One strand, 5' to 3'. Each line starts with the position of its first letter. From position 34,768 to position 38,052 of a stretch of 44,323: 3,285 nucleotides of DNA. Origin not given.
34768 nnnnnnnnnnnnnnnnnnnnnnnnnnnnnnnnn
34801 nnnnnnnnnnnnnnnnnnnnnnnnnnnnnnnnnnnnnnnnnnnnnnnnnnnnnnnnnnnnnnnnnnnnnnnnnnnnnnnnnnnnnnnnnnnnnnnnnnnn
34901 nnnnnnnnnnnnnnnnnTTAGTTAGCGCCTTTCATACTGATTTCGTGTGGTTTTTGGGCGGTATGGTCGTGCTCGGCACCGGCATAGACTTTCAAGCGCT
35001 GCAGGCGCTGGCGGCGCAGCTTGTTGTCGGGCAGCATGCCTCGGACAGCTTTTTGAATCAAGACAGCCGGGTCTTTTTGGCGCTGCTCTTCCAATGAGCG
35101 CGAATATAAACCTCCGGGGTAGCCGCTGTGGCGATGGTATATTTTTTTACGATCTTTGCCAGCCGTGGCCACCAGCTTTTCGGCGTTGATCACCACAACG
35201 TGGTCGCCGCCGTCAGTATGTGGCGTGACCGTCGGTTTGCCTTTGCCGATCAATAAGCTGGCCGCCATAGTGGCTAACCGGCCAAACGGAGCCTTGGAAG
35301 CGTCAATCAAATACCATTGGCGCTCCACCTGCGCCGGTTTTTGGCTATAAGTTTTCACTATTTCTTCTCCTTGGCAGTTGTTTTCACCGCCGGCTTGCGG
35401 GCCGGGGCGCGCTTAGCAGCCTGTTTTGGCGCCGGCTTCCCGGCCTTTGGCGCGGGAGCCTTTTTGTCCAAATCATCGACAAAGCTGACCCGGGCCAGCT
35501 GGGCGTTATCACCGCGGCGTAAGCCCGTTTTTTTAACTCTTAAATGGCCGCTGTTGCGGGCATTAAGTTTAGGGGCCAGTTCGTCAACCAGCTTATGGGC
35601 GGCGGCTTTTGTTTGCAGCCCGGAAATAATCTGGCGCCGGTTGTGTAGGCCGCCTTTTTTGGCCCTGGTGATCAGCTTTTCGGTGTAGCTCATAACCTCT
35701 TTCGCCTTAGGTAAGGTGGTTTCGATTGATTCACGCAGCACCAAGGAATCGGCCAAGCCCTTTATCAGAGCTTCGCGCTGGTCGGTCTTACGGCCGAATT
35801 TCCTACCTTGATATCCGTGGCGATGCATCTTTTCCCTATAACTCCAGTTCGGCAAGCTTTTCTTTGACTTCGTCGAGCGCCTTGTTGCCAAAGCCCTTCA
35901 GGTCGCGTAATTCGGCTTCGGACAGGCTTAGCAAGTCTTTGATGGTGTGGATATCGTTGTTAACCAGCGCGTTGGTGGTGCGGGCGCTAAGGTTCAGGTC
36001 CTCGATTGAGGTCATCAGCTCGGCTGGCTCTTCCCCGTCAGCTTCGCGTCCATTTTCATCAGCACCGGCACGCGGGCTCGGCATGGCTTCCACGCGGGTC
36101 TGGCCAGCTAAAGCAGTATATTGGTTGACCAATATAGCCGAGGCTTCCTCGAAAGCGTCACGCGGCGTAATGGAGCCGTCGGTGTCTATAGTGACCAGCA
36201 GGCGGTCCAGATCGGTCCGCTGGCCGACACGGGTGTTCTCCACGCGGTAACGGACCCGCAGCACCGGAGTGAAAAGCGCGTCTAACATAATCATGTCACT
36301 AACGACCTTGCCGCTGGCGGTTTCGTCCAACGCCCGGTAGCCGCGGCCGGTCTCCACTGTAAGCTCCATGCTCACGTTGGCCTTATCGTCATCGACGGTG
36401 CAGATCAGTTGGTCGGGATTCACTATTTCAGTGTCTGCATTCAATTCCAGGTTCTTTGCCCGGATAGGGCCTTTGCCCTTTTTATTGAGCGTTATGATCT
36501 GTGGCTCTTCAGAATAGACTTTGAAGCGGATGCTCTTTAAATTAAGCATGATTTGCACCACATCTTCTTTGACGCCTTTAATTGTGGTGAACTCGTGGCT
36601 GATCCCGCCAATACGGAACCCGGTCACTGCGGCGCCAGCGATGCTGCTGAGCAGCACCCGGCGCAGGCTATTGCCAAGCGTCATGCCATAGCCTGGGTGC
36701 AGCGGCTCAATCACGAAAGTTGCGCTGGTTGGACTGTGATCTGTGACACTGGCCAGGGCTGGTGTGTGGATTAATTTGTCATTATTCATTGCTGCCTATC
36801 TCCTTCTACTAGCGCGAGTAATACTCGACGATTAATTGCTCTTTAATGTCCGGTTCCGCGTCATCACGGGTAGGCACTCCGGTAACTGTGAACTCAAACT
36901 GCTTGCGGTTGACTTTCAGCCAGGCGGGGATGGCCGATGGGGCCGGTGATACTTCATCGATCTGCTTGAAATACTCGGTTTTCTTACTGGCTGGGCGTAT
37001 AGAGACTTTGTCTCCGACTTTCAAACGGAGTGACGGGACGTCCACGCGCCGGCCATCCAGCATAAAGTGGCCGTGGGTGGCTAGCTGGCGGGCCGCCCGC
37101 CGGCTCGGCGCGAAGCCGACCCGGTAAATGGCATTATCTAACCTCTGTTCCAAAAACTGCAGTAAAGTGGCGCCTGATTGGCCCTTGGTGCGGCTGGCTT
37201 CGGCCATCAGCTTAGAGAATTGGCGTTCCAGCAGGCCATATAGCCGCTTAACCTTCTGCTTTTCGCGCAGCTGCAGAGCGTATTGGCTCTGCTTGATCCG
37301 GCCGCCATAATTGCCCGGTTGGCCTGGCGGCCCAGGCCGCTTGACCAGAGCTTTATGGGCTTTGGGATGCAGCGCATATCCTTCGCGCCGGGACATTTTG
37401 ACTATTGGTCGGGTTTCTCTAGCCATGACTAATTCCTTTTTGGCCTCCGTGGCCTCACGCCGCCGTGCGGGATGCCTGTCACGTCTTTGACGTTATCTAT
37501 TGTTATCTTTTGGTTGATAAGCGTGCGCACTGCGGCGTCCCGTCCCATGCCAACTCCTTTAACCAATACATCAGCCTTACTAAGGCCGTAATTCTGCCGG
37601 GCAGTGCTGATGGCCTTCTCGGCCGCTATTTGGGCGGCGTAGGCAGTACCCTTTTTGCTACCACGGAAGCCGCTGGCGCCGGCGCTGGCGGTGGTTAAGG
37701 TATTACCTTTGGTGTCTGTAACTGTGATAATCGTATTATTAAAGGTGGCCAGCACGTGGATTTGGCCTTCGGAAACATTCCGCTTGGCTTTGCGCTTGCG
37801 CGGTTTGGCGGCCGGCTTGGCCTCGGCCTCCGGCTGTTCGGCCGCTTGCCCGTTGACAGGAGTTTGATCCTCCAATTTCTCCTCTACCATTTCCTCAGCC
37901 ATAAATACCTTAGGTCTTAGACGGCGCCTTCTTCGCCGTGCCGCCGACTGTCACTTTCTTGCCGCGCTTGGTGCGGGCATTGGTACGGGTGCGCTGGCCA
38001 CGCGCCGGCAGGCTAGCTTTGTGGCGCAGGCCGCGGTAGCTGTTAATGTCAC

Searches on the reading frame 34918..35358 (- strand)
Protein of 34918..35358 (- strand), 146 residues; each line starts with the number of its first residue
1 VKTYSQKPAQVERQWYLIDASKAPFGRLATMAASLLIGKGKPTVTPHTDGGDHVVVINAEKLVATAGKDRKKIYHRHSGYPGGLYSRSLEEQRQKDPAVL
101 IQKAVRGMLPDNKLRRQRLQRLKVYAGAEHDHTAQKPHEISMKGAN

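Call 81: search_protein_families(library=pfam, proteins=[window:34918-35358:-], max_evalue=0.00001)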
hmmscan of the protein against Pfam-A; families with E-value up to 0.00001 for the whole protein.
window:34918-35358:- (146 aa): 1 family
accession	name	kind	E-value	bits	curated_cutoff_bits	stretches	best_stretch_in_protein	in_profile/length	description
PF00572.24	Ribosomal_L13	-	1.6e-41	141.6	23.8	1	13-130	1-118/119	Ribosomal protein L13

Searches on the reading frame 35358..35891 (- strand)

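Call 81: search_protein_families(library=pfam, proteins=[window:35358-35891:-], max_evalue=0.00001)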
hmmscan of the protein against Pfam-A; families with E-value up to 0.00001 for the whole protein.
window:35358-35891:- (177 aa): 1 family
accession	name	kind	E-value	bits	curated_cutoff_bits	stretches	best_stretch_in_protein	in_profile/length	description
PF01196.24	Ribosomal_L17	-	1.2e-27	97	27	1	43-138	2-97/97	Ribosomal protein L17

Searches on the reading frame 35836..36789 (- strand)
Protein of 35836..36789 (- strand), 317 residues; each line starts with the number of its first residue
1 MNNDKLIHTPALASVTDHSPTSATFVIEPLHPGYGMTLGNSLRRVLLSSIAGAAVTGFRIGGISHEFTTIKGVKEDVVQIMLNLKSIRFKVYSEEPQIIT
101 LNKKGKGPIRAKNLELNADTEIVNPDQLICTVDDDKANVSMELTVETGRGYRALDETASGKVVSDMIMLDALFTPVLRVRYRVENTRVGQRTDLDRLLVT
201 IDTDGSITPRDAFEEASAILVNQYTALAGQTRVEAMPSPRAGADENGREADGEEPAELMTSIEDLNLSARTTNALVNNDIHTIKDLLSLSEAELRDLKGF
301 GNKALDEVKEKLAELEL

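Call 81: search_protein_families(library=pfam, proteins=[window:35836-36789:-], max_evalue=0.00001)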
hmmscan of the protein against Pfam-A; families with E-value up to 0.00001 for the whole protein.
window:35836-36789:- (317 aa): 3 families
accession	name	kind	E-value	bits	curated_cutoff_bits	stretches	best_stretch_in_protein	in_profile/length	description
PF01000.31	RNA_pol_A_bac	-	6.6e-30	104.2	33.9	1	59-174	2-119/119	RNA polymerase Rpb3/RpoA insert domain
PF01193.29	RNA_pol_L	-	1.9e-20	72.8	24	1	28-223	1-73/74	RNA polymerase Rpb3/Rpb11 dimerisation domain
PF03118.21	RNA_pol_A_CTD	-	1.5e-19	69.9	23.8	1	253-314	6-67/67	Bacterial RNA polymerase, alpha chain C terminal domain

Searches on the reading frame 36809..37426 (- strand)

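Call 81: search_protein_families(library=pfam, proteins=[window:36809-37426:-], max_evalue=0.00001)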
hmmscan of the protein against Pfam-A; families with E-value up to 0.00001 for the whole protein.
window:36809-37426:- (205 aa): 2 families
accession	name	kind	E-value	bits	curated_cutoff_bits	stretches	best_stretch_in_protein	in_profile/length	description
PF00163.24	Ribosomal_S4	-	5.8e-21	75.4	23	1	4-93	2-95/95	Ribosomal protein S4/S9 N-terminal domain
PF01479.30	S4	-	2.4e-15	56.4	22.8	1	94-141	1-48/48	S4 domain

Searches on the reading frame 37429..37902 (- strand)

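Call 81: search_protein_families(library=pfam, proteins=[window:37429-37902:-], max_evalue=0.00001)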
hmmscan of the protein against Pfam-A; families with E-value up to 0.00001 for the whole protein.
window:37429-37902:- (157 aa): 1 family
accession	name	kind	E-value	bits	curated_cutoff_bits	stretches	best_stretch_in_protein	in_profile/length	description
PF00411.24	Ribosomal_S11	-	3.2e-33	114.9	25.1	1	46-156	1-110/110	Ribosomal protein S11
